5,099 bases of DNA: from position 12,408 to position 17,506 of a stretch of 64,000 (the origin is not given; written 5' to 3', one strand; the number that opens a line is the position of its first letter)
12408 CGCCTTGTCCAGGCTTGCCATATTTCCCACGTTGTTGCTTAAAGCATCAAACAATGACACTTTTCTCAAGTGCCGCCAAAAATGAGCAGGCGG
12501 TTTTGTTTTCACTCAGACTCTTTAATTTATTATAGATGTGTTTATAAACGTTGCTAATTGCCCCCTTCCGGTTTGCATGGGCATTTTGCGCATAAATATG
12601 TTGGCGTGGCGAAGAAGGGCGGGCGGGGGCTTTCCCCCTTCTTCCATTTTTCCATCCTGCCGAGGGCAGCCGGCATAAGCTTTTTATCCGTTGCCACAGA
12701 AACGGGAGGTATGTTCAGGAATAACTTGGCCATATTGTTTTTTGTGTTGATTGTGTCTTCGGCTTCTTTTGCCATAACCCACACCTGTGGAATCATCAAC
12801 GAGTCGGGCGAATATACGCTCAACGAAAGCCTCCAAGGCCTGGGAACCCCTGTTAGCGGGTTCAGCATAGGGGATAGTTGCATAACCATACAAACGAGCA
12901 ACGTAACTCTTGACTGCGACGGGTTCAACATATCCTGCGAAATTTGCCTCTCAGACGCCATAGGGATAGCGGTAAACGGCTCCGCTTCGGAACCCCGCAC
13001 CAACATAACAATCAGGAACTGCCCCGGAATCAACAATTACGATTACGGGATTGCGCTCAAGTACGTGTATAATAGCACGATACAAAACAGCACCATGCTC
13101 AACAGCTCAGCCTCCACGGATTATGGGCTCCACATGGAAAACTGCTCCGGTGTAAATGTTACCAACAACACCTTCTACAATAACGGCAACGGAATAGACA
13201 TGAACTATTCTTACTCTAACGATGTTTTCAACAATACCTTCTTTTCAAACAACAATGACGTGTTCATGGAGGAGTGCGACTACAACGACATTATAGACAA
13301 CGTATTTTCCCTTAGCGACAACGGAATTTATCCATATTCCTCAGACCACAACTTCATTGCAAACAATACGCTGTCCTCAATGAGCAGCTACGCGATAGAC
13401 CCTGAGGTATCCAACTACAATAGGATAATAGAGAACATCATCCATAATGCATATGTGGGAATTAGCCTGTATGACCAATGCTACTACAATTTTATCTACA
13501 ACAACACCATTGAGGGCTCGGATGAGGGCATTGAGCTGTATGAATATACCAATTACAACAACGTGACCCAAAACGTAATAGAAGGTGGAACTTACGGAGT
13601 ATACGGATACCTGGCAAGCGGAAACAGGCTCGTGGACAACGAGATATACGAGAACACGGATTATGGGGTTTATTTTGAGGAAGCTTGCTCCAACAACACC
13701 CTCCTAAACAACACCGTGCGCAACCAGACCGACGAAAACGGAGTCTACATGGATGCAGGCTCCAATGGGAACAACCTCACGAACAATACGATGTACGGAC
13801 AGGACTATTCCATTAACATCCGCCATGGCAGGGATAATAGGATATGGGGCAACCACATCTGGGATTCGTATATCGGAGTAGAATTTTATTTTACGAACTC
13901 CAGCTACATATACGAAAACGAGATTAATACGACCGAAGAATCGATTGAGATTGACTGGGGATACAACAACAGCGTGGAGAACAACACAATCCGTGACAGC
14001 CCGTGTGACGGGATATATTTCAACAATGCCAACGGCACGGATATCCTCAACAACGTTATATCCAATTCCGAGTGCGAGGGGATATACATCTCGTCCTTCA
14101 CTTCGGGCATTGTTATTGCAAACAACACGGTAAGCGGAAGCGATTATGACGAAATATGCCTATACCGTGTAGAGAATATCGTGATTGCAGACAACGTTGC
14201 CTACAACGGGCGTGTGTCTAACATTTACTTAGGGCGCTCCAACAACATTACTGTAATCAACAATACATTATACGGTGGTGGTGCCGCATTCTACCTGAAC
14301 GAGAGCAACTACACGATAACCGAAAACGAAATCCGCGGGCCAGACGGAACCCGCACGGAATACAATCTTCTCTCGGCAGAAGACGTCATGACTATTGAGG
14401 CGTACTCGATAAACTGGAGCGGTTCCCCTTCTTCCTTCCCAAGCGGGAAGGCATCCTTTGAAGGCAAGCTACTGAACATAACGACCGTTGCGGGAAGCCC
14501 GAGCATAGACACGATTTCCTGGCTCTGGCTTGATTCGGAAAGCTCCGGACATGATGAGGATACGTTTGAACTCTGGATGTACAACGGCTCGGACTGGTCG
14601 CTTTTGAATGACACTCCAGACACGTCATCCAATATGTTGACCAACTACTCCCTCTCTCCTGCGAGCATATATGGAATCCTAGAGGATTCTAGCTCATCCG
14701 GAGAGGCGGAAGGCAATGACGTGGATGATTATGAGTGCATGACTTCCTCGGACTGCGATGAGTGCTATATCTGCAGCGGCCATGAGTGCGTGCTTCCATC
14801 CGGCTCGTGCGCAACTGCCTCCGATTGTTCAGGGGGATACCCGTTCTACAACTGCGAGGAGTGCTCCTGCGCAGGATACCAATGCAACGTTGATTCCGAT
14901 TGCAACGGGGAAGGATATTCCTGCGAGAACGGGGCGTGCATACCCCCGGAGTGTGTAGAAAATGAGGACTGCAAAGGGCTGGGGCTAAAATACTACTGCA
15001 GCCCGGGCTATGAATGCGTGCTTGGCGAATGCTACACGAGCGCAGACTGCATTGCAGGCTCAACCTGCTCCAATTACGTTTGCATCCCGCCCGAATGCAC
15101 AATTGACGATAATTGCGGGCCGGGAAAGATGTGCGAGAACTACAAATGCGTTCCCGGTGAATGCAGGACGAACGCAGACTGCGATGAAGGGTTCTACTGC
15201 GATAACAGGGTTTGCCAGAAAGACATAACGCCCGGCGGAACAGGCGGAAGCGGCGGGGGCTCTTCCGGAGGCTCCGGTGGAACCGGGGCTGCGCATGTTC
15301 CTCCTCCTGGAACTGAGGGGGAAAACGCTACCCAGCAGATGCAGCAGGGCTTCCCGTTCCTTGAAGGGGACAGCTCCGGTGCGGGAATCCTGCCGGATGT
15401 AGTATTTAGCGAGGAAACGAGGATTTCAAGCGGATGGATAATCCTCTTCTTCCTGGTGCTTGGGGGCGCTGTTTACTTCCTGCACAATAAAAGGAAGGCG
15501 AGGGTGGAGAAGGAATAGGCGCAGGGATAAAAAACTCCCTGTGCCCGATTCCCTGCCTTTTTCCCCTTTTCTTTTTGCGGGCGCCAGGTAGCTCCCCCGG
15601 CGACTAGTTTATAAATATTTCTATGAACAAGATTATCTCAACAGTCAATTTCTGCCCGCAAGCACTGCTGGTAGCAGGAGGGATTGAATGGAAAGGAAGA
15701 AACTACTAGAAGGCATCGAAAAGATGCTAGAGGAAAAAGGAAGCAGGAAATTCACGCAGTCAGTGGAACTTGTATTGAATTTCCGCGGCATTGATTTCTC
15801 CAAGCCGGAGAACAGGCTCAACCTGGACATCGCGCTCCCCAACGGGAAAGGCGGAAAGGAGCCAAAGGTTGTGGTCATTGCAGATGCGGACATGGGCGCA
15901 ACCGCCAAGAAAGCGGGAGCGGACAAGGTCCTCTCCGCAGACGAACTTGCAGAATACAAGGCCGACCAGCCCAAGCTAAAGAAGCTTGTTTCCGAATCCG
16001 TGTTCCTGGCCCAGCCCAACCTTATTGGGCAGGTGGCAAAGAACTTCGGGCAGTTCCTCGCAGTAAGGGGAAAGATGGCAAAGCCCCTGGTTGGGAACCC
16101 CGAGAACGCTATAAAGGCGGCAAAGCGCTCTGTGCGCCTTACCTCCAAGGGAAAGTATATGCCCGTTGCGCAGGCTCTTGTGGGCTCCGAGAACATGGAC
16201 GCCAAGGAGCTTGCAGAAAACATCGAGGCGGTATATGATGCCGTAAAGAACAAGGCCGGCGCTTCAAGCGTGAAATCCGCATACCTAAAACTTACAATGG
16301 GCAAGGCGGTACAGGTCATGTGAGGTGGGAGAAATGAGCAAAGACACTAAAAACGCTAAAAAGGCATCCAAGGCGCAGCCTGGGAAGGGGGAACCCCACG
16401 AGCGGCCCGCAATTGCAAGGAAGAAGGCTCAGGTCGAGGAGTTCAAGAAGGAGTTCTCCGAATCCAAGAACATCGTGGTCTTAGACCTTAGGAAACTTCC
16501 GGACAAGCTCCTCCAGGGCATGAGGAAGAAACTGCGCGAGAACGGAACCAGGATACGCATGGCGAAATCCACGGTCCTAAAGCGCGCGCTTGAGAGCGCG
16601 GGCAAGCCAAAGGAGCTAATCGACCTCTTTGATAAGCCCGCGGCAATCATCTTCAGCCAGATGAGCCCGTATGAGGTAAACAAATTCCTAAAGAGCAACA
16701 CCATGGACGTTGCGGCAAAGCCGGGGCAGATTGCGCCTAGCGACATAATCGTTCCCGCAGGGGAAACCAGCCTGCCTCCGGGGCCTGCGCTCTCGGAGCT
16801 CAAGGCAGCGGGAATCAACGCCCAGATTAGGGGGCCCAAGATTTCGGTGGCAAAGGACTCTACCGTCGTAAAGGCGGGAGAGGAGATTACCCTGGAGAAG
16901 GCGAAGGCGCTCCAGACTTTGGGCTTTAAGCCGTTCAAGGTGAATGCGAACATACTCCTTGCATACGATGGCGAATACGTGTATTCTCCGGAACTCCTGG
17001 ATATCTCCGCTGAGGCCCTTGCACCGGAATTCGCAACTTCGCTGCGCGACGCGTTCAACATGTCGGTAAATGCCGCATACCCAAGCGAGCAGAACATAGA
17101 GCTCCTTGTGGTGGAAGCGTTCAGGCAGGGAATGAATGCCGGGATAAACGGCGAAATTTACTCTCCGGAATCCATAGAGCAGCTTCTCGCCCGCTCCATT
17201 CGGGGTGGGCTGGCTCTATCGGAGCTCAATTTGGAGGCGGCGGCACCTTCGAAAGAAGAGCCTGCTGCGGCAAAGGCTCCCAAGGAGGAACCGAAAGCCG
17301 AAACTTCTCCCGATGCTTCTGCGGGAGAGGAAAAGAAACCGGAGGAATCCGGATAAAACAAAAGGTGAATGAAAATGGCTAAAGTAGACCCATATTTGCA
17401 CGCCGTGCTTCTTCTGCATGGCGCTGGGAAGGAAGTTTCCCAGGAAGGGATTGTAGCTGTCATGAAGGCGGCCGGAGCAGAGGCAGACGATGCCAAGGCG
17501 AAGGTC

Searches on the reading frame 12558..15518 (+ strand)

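Call 86: search_protein_families(library=pfam, proteins=[window:12558-15518:+], max_evalue=0.001)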
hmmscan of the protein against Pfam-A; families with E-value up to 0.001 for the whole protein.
window:12558-15518:+ (986 aa): 2 families
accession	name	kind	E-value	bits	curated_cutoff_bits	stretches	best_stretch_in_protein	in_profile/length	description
PF05048.19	NosD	-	5.5e-47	160.4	23.6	4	136-297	18-172/212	Periplasmic copper-binding protein (NosD)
PF13229.12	Beta_helix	-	8e-43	146.2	25.9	5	290-432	13-156/158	Right handed beta helix region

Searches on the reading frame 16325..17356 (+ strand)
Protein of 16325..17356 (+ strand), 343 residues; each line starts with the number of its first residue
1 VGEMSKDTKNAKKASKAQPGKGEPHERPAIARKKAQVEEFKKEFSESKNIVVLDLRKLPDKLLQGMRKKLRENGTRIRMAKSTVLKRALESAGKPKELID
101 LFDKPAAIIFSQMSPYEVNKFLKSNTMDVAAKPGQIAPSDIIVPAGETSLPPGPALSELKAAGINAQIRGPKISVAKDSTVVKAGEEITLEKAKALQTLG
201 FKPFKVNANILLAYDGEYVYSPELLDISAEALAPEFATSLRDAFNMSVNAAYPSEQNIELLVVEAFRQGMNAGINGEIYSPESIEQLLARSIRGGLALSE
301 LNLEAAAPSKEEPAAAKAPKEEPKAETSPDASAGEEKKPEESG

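Call 94: search_protein_families(library=pfam, proteins=[window:16325-17356:+], max_evalue=0.001)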
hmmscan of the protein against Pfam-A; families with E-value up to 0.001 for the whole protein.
window:16325-17356:+ (343 aa): 2 families
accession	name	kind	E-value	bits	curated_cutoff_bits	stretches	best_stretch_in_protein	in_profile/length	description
PF00466.25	Ribosomal_L10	-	3.3e-21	75.7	22.8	1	31-125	4-98/100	Ribosomal protein L10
PF17777.6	RL10P_insert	-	3.5e-17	62.5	29.1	1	131-200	1-70/71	Insertion domain in 60S ribosomal protein L10P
